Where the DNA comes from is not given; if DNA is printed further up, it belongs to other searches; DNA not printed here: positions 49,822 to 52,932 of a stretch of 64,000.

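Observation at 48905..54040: Operon of unknowns built around a 936-aa double-TM coiled-coil giant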

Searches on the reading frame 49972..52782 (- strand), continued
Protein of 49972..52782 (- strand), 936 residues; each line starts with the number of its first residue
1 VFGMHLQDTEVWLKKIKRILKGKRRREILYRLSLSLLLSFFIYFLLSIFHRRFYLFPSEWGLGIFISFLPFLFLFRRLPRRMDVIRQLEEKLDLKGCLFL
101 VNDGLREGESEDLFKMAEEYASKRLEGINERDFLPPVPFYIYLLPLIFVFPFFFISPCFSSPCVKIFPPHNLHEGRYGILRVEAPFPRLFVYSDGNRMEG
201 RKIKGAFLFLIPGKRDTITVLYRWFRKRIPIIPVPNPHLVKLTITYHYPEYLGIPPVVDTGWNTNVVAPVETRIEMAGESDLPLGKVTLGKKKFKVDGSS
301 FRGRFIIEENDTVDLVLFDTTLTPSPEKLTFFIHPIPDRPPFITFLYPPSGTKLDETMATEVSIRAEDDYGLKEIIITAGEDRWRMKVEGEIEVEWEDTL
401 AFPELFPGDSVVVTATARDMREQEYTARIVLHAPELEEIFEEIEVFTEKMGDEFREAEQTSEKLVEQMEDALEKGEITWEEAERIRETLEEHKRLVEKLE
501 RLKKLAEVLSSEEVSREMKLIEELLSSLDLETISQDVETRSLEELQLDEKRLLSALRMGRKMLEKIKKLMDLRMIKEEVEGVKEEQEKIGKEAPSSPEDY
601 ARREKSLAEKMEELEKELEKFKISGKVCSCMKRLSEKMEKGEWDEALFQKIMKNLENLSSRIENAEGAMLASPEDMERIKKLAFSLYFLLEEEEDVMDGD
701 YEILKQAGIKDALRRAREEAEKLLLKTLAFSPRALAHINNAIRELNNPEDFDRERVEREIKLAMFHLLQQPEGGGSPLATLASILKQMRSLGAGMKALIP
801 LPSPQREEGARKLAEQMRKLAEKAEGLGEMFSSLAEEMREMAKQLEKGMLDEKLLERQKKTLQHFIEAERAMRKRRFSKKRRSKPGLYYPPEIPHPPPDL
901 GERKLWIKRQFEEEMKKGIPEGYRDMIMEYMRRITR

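Call 28: predict_structure(alignment_id=A1)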
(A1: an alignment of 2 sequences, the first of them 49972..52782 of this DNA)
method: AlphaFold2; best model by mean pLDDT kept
length: 936 residues; sequences in the alignment: 2
mean_pLDDT: 46.8   pTM: 0.26
mean pLDDT of the five models: 46.8, 46.6, 42.5, 42.4, 41.8
residues with pLDDT >= 90: 0; 70-90: 145; 50-70: 194; < 50: 597
segments of 3 or more residues with pLDDT < 50: 1-285, 287-293, 299-372, 374-454, 456-458, 487-489, 491-511, 524-547, 549-551, 663-671, 692-701, 769-779, 873-904, 917-920, 929-936
pLDDT, mean of each block of 10 residues (from residue 1): 33 39 41 45 42 36 42 33 28 31 31 41 33 24 28 27 21 22 24 24 23 32 33 34 26 24 23 38 46 48 43 43 39 37 32 26 33 44 37 26 35 46 41 31 33 46 58 54 51 44 42 50 43 32 44 52 57 70 75 63 82 79 67 83 80 71 44 57 63 39 55 74 57 66 66 65 57 38 64 69 71 82 71 80 79 74 70 37 25 33 52 53 48 40
secondary structure, 60 per line:
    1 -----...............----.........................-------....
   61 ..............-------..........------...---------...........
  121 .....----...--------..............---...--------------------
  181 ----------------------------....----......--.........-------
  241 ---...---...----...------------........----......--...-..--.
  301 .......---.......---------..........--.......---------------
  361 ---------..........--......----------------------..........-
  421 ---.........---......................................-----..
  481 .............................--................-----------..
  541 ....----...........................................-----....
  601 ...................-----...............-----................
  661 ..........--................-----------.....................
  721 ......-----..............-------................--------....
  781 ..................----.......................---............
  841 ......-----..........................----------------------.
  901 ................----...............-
elements in order (helices of 4 or more, strands of 3 or more residues): H6-20 H25-49 H57-74 H82-91 E98-100 H110-125 H141-154 E209-212 E217-222 E225-233 E244-246 E257-259 E272-279 E284-289 E292-294 E300-307 E311-317 E327-336 E339-345 E370-379 E382-387 E410-419 E424-432 H436-473 H479-509 H512-527 H539-544 H549-591 H597-619 H625-639 H645-670 H673-688 H700-726 H732-745 H753-768 H777-798 H803-825 H829-846 H852-877 H900-916 H921-935

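Call 32: find_homologous_proteins(query=A2, max_evalue=1e-10)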
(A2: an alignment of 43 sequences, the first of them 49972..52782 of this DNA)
Query A2 (43 sequences) (936 aa, profile of the alignment): 13 proteins with E <= 1e-10 among 8000 candidates.
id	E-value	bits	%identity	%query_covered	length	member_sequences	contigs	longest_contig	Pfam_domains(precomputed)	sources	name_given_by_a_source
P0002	3.2e-250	851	29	95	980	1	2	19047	-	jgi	jgi:hypothetical protein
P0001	4.1e-214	732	100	100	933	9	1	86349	-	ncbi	-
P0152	4.6e-211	722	24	76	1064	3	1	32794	-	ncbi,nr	ncbi:MAG: hypothetical protein RMJ34_03345 [candidate division WOR-3 bacterium]|nr:hypothetical prot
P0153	3.5e-168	580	22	40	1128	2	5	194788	-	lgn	-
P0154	2.8e-88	315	24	36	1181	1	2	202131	-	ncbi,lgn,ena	-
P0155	1.1e-74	270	22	25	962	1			PF13779.12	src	-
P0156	1.8e-62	230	21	15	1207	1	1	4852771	-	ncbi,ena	-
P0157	8.0e-48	181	25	23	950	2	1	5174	-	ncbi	ncbi:MAG: hypothetical protein WCT05_12140, partial [Lentisphaeria bacterium]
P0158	8.8e-38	148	22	15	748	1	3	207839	-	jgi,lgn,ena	-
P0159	1.8e-25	107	22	17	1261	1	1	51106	-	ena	-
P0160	3.2e-22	96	24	22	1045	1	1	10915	-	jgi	jgi:hypothetical protein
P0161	1.8e-15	74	35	5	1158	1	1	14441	-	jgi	jgi:hypothetical protein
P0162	6.8e-11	59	-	-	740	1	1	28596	-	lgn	-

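Call 37: find_related_loci(query=A4, collection=genome_contigs, flank=8000)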
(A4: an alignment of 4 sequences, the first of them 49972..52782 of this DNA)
Query A4 (936 aa) in genome_contigs; peptide patterns used: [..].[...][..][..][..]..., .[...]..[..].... (x = any residue, [..] = any of these).
83 stretches matched a pattern; 4 encode a relative of the query (tblastn E <= 1e-3); 4 distinct loci.
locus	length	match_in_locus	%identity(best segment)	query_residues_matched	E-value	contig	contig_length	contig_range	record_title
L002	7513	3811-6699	31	1-936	7e-117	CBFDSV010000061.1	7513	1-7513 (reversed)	MAG TPA_asm: uncultured bacterium isolate SRR6823440_binner123_Refined_64 genome assembly, contig: ERZ650341.6803, whole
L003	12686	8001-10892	28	4-936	9e-116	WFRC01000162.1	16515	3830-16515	MAG: candidate division WOR-3 bacterium isolate S014_22 k151_204000, whole genome shotgun sequence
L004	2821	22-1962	34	311-936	5e-97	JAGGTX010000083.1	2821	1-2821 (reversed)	MAG: candidate division WOR-3 bacterium isolate AUK059 PB_MBMC_013_c_000000000139, whole genome shotgun sequence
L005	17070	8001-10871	30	40-935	1e-106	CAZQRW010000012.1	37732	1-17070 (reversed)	MAG TPA_asm: uncultured bacterium isolate binchicken_co19_491 genome assembly, contig: NODE_1403_length_37732_cov_25.003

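Call 45: find_encoding_contigs(protein=P0156, flank=10000, max_places=2)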
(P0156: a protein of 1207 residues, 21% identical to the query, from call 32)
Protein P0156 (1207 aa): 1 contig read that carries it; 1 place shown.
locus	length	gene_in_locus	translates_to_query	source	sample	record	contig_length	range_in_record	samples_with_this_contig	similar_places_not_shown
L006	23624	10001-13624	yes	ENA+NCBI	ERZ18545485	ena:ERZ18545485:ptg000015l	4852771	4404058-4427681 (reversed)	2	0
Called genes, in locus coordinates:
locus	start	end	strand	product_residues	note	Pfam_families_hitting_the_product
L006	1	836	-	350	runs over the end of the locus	-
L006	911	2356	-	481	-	PF00884:Sulfatase, PF01663:Phosphodiest (faint), PF16347:SGSH_C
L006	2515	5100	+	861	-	PF07719:TPR_2 (faint), PF12895:ANAPC3 (faint), PF13424:TPR_12 (faint), PF13428:TPR_14 (faint), PF13432:TPR_16 (faint), PF14559:TPR_19 (weak), PF13485:Peptidase_MA_2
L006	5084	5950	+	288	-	-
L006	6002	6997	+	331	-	PF20030:bpMoxR, PF07726:AAA_3, PF07728:AAA_5, PF17863:AAA_lid_2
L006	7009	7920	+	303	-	PF01882:DUF58, PF13519:VWA_2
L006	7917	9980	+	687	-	PF07584:BatA, PF13519:VWA_2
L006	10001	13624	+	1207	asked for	-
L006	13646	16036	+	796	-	PF07090:GATase1_like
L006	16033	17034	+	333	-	-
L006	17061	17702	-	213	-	PF13875:DUF4202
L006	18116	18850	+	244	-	-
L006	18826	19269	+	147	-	-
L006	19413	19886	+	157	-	PF02643:DUF192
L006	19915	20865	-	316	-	PF00482:T2SSF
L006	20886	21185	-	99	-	PF28597:T2SSF_N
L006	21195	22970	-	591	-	PF05157:MshEN, PF00437:T2SSE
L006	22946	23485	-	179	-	PF02525:Flavodoxin_2, PF03358:FMN_red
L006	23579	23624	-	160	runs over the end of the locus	PF27186:PM0630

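Call 46: find_encoding_contigs(protein=P0153, flank=10000, max_places=2)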
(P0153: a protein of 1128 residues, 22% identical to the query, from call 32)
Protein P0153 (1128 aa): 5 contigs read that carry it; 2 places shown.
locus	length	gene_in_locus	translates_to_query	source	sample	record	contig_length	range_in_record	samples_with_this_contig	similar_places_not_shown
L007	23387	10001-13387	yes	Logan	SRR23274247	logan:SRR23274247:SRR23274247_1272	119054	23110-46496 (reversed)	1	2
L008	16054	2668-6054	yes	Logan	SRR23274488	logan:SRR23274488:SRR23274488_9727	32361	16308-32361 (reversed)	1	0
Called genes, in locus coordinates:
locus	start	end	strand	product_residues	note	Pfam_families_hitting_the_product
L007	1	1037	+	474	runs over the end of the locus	PF03916:NrfD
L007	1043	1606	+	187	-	PF11821:ActD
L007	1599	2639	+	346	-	PF00034:Cytochrom_C (faint), PF13442:Cytochrome_CBB3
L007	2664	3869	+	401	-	-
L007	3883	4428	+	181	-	-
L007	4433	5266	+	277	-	PF02630:SCO1-SenC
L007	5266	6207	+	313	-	PF02790:COX2_TM (weak), PF13473:Cupredoxin_1 (faint), PF00116:COX2, PF00034:Cytochrom_C, PF13442:Cytochrome_CBB3 (faint)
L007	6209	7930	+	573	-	PF00115:COX1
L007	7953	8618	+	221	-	PF00510:COX3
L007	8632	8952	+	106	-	PF03626:COX4_pro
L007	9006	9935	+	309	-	PF00753:Lactamase_B, PF23023:Anti-Pycsar_Apyc1 (weak)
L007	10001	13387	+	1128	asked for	-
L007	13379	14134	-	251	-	PF05116:S6PP (faint), PF08282:Hydrolase_3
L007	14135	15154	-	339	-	PF00092:VWA, PF13519:VWA_2, PF13768:VWA_3 (weak)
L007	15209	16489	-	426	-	PF13660:DUF4147, PF05161:MOFRL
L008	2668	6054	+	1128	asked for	-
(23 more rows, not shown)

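Call 47: find_encoding_contigs(protein=P0154, flank=10000, max_places=2)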
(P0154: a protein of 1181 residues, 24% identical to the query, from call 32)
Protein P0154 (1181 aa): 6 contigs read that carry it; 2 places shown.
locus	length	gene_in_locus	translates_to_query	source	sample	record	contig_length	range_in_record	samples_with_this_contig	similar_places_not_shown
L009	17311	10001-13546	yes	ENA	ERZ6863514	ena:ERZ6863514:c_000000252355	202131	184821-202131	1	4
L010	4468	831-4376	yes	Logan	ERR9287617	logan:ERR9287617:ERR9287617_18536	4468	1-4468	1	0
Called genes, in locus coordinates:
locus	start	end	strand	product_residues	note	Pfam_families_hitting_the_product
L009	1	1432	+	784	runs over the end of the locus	-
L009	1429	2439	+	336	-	-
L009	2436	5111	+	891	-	PF00515:TPR_1 (faint), PF13424:TPR_12, PF13432:TPR_16 (weak), PF13485:Peptidase_MA_2, PF13432:TPR_16, PF13424:TPR_12 (weak), PF13432:TPR_16 (weak), PF14559:TPR_19 (weak), +11 more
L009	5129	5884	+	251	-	PF13709:DUF4159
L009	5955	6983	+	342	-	PF20030:bpMoxR, PF07726:AAA_3, PF07728:AAA_5, PF17863:AAA_lid_2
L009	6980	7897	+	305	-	PF01882:DUF58, PF05762:VWA_CoxE (weak), PF13519:VWA_2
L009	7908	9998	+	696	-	PF07584:BatA, PF00092:VWA, PF13519:VWA_2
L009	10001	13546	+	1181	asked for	-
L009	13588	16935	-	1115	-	PF18731:HEPN_Swt1, PF04465:DUF499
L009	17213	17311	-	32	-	?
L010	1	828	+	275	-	?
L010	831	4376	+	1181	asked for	-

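Call 57: find_encoding_contigs(protein=P0152, flank=10000, max_places=2)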
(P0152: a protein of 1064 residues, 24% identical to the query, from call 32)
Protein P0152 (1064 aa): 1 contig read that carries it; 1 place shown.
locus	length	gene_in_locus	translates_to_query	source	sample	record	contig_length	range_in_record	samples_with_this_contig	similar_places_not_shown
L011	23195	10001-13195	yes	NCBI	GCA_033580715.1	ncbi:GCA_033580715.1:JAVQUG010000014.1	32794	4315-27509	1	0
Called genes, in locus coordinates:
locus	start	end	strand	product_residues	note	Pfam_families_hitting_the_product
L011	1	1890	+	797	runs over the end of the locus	PF00756:Esterase (faint), PF00326:Peptidase_S9, PF20434:BD-FAE (faint)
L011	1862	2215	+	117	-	-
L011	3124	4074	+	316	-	PF13793:Pribosyltran_N, PF00156:Pribosyltran, PF14572:Pribosyl_synth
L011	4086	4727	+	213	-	PF01386:Ribosomal_L25p, PF14693:Ribosomal_TL5_C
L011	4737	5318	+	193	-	PF01195:Pept_tRNA_hydro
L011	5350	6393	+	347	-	PF01926:MMR_HSR1, PF02421:FeoB_N, PF02824:TGS (weak), PF06071:YchF-GTPase_C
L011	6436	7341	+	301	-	-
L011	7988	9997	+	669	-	PF00270:DEAD (faint), PF04851:ResIII, PF17757:UvrB_inter, PF27431:UvrB_3rd, PF00271:Helicase_C, PF12344:UvrB, PF02151:UVR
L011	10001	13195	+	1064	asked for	-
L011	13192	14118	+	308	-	PF07719:TPR_2 (faint), PF14559:TPR_19 (faint)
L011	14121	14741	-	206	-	-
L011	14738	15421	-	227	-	PF03734:YkuD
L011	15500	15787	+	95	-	PF11950:DUF3467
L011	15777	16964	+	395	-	PF01743:PolyA_pol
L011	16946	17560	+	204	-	PF02163:Peptidase_M50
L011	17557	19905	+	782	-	PF17854:FtsK_alpha, PF01580:FtsK_SpoIIIE, PF09397:FtsK_gamma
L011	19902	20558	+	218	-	PF00583:Acetyltransf_1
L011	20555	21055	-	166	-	PF02620:YceD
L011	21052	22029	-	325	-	PF20030:bpMoxR, PF07726:AAA_3, PF07728:AAA_5, PF17863:AAA_lid_2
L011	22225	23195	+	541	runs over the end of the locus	PF13517:FG-GAP_3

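Call 58: find_encoding_contigs(protein=P0159, flank=10000, max_places=2)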
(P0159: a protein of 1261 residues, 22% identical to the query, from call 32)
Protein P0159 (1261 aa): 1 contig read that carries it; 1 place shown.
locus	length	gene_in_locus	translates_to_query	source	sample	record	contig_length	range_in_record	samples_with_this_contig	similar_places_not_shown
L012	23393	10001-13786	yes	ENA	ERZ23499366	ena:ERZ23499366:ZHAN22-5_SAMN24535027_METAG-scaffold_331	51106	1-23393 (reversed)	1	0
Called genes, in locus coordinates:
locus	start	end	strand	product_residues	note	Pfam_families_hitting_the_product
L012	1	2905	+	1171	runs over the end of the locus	PF13360:PQQ_2, PF13570:Beta-prop_ACSF4 (faint), PF25293:Beta-prop_EMC1_N (faint)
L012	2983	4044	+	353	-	PF20030:bpMoxR, PF07726:AAA_3, PF07728:AAA_5, PF17863:AAA_lid_2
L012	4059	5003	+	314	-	PF01882:DUF58, PF13519:VWA_2 (weak)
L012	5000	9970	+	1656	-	PF07584:BatA, PF00092:VWA (faint), PF13519:VWA_2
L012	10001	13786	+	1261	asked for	-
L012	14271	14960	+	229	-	-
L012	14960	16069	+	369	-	PF00432:Prenyltrans (faint), PF13243:SQHop_cyclase_C (faint)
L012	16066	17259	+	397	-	PF08305:NPCBM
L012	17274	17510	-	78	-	-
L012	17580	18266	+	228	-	PF01975:SurE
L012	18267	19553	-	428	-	PF00109:ketoacyl-synt, PF02801:Ketoacyl-synt_C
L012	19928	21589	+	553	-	-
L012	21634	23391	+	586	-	?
